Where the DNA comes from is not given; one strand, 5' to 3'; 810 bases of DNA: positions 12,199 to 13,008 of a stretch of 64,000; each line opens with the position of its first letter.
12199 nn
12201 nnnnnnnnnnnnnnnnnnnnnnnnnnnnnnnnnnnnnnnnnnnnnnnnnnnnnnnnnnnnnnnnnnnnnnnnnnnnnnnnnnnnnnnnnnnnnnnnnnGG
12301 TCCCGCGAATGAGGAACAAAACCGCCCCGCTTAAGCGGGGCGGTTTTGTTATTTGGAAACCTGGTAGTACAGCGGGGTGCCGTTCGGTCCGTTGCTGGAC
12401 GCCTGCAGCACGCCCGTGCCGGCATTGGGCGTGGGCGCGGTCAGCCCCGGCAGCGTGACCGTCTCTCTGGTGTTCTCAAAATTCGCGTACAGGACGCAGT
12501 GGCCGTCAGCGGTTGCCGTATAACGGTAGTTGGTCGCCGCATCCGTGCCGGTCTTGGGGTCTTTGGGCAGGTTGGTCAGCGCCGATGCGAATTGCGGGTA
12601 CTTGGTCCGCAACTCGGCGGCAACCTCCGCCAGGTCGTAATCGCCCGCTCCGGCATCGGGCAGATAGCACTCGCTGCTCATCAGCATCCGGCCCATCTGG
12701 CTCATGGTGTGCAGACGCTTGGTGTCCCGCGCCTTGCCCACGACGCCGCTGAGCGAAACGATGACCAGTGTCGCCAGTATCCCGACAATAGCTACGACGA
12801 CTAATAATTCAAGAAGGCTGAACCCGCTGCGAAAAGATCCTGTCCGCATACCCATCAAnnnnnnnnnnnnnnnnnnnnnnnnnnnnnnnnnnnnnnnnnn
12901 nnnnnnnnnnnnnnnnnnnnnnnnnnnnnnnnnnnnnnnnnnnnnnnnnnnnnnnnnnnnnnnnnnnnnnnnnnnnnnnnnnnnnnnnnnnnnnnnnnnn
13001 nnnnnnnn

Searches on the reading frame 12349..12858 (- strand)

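Call 38: search_protein_families(library=pfam, proteins=[window:12349-12858:-], max_evalue=0.001)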
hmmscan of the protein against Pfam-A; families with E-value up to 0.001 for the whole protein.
window:12349-12858:- (169 aa): 1 family
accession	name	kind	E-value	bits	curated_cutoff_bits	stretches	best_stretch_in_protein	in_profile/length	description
PF07963.17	N_methyl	-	2.9e-06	27.1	21.2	1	10-32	4-26/27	Prokaryotic N-terminal methylation motif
